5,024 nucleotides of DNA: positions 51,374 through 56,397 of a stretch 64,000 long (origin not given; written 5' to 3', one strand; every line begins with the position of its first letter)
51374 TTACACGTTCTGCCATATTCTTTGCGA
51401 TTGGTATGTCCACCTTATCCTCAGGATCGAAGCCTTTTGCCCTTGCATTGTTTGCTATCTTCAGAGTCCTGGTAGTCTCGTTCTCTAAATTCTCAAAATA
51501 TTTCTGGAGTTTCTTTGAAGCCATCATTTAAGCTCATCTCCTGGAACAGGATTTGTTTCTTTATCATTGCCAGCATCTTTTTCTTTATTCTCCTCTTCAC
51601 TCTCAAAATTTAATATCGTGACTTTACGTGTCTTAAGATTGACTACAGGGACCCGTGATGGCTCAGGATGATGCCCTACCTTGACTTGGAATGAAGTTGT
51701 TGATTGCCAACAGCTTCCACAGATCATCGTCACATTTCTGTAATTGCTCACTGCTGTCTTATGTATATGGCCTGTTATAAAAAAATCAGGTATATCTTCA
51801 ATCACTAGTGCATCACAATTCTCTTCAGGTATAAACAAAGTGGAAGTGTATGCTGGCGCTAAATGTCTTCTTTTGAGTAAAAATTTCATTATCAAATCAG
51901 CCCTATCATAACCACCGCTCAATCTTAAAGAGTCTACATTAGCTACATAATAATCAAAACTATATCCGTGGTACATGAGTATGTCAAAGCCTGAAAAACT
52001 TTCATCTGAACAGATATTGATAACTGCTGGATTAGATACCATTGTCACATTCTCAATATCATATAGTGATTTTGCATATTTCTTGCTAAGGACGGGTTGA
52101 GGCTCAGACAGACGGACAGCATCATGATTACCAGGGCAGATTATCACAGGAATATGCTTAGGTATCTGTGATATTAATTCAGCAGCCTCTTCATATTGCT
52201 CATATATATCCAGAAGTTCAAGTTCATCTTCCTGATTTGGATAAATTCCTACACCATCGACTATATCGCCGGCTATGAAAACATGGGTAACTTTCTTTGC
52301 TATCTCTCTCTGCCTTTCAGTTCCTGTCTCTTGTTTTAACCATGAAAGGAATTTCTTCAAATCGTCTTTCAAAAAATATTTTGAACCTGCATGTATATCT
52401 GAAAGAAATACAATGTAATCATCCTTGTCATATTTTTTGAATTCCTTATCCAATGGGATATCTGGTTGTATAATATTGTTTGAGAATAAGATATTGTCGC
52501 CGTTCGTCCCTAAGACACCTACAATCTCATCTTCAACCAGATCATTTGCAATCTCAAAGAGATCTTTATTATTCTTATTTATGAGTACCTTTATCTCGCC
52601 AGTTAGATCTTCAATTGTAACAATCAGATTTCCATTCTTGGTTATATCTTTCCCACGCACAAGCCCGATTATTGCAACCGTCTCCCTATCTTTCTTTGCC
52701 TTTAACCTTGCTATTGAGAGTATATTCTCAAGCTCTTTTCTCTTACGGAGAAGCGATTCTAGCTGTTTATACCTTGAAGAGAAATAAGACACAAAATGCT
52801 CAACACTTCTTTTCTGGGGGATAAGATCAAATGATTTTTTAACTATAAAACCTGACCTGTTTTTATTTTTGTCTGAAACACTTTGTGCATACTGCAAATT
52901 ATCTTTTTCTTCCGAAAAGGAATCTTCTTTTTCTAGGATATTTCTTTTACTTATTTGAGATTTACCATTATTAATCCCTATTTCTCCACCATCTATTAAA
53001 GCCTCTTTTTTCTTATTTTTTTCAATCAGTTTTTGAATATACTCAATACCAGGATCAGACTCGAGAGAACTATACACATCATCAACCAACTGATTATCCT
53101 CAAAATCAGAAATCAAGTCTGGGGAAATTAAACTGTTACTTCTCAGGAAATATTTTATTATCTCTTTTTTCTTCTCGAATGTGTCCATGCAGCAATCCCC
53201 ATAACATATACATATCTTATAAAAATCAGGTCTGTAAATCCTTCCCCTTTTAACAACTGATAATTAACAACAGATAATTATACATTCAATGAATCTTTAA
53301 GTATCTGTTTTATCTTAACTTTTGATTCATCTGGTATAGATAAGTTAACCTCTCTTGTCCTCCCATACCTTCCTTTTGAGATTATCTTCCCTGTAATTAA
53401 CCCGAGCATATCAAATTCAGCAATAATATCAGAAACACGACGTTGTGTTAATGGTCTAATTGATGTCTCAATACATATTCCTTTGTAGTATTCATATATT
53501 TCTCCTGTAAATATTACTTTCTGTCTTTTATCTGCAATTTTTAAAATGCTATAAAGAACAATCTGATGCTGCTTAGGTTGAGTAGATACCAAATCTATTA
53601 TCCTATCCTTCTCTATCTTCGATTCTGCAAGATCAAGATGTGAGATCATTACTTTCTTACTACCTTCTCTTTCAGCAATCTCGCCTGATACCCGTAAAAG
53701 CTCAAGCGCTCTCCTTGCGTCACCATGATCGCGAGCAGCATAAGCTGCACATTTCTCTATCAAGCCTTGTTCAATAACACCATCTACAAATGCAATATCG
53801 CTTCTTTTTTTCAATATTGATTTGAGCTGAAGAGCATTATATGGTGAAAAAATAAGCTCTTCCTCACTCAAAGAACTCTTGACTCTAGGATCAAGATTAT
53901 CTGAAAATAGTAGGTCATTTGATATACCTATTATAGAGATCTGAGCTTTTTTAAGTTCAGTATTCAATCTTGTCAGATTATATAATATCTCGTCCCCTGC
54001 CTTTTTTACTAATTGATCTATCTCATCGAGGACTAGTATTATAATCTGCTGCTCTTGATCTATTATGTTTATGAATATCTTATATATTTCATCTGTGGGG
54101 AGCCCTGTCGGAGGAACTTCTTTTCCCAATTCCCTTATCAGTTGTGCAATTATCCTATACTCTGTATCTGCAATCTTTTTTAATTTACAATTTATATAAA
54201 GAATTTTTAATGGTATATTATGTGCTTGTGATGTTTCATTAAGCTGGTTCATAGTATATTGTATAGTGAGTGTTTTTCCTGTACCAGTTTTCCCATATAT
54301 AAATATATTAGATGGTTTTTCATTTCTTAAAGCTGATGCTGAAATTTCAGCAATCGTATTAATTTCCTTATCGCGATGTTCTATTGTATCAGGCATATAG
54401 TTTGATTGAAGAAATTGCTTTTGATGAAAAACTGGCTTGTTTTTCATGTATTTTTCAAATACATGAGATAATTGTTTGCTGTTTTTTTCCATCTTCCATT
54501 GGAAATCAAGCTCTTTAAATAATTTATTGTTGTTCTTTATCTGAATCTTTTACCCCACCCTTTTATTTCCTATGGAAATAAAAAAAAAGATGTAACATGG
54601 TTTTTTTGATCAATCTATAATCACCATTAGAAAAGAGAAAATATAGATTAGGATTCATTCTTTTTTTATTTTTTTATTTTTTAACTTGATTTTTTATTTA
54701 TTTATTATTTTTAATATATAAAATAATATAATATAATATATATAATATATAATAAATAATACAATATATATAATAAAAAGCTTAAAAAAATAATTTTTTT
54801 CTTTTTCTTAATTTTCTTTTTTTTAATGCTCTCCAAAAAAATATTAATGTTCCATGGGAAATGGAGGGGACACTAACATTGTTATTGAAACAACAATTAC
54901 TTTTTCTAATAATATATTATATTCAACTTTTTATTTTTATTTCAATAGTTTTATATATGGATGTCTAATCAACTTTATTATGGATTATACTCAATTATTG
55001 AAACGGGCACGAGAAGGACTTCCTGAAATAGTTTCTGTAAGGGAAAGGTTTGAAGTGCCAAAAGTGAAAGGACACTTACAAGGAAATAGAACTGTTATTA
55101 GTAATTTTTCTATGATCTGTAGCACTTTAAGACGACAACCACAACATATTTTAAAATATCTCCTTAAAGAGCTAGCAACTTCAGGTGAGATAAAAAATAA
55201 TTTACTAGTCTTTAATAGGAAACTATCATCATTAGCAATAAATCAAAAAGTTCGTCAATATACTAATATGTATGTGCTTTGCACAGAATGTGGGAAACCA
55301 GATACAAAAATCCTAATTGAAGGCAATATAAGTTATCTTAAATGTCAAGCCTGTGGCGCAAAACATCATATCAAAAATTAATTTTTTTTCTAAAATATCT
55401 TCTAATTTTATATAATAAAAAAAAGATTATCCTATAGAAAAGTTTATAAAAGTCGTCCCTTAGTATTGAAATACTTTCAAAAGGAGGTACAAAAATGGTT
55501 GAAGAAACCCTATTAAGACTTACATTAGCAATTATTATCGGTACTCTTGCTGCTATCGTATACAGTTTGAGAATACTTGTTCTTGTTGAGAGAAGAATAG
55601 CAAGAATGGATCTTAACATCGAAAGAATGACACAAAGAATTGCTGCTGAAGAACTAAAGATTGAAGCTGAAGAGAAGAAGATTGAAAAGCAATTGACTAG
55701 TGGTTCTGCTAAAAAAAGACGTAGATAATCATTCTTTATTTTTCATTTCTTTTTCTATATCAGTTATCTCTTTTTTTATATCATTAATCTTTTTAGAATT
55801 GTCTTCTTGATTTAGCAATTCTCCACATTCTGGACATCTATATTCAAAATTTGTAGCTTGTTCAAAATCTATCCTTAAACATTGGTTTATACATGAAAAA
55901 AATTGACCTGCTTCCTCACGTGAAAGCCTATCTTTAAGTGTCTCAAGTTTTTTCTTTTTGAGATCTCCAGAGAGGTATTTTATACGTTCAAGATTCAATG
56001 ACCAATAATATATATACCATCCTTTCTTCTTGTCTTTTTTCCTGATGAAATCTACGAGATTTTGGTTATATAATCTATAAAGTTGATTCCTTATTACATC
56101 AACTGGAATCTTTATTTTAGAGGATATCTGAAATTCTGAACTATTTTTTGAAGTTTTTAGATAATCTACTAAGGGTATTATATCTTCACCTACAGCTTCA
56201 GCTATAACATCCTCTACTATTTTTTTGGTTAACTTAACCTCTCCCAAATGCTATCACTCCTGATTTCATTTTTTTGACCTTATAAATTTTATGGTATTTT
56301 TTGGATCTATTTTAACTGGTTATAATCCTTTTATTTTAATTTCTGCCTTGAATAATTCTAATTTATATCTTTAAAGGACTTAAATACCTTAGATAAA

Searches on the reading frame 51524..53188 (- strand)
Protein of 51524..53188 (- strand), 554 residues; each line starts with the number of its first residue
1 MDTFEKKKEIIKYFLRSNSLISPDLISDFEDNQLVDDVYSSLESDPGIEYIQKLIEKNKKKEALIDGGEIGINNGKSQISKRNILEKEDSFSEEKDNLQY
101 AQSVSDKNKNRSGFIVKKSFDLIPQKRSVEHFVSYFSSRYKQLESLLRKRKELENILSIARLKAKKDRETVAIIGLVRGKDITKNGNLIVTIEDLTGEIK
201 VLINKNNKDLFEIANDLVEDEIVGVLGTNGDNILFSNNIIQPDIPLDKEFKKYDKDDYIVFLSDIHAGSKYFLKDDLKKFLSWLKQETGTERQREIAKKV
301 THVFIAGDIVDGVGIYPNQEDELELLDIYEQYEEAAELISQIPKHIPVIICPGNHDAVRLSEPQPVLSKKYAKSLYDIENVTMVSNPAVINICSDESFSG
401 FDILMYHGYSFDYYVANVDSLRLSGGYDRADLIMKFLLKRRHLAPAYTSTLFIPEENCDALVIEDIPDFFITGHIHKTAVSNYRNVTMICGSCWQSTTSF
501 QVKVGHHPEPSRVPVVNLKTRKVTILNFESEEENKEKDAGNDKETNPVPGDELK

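Call 38: search_protein_families(library=pfam, proteins=[window:51524-53188:-], max_evalue=0.001)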
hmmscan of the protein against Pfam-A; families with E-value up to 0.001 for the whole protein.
window:51524-53188:- (554 aa): 4 families
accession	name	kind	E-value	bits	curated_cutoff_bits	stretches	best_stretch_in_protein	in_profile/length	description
PF00149.33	Metallophos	-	7.7e-14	53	21.5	1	259-477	3-190/191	Calcineurin-like phosphoesterase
PF04042.21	DNA_pol_E_B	-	8.9e-13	48.6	29.1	1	259-474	1-203/210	DNA polymerase alpha/epsilon subunit B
PF01336.31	tRNA_anti-codon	-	9.7e-07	29.1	27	1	171-228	1-56/75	OB-fold nucleic acid binding domain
PF12850.12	Metallophos_2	-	0.00015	22.2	27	0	259-415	3-93/154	Calcineurin-like phosphoesterase superfamily domain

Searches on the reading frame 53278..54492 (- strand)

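Call 38: search_protein_families(library=pfam, proteins=[window:53278-54492:-], max_evalue=0.001)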
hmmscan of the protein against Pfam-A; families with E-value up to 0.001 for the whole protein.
window:53278-54492:- (404 aa): 14 families
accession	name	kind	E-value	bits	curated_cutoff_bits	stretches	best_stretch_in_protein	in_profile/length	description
PF09079.17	Cdc6_C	-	5e-26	90.9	25.1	1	301-389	2-91/96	CDC6, C terminal winged helix domain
PF22703.2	Cdc6_lid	-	9.1e-23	80.4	27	1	225-290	2-67/68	Cdc6 AAA+ ATPase-type lid domain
PF13401.12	AAA_22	-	4e-12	47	27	1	59-190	4-123/130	AAA domain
PF13191.12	AAA_16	-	2.5e-08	35.1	32.6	1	40-178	5-160/167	AAA ATPase domain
PF01637.24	ATPase_2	-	8.4e-08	32.7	33.2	1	40-182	4-144/225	ATPase domain predominantly from Archaea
PF00004.35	AAA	-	1.7e-07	32.2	21.2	1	64-205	2-119/131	ATPase family associated with various cellular activities (AAA)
PF05621.17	TniB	-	1e-06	28.8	22.4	1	53-190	28-160/189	Bacterial TniB protein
PF22606.2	Cdc6-ORC-like_ATPase_lid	-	5.1e-06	26.7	27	1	218-276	1-59/60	Cdc6/ORC-like, ATPase lid domain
PF00270.35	DEAD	-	8e-06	26.1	26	1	59-190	13-156/167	DEAD/DEAH box helicase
PF05729.18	NACHT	-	1.8e-05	25.1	26.7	1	63-167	3-99/167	NACHT domain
PF16796.11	Microtub_bd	-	0.00012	22.4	27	1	24-118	57-143/155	Microtubule binding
PF24883.2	NPHP3_N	-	0.00024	21.8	24.8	0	57-128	18-85/164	Nephrocystin 3, N-terminal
PF12775.13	AAA_7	-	0.00039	20.5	25.8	1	59-95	32-69/181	P-loop containing dynein motor region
PF00225.29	Kinesin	-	0.0005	19.6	29.3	1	15-80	31-95/327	Kinesin motor domain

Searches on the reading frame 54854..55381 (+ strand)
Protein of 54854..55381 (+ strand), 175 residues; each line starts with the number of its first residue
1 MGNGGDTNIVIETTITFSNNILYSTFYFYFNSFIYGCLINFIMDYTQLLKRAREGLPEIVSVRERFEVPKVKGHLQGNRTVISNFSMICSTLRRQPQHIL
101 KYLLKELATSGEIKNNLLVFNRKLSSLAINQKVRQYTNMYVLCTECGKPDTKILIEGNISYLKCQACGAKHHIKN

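Call 38: search_protein_families(library=pfam, proteins=[window:54854-55381:+], max_evalue=0.001)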
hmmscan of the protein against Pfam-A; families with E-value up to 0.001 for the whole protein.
window:54854-55381:+ (175 aa): 1 family
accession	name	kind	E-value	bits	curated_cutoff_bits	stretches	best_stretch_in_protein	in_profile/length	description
PF01873.23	eIF-5_eIF-2B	-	6.6e-35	120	27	1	62-170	7-117/117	Domain found in IF2B/IF5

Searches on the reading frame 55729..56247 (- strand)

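Call 38: search_protein_families(library=pfam, proteins=[window:55729-56247:-], max_evalue=0.001)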
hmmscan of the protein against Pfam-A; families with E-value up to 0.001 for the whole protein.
window:55729-56247:- (172 aa): 1 family
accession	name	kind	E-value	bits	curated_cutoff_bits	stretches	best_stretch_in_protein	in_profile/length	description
PF02002.24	TFIIE_alpha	-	1.5e-14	54.2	22.9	1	10-112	2-104/105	TFIIE alpha subunit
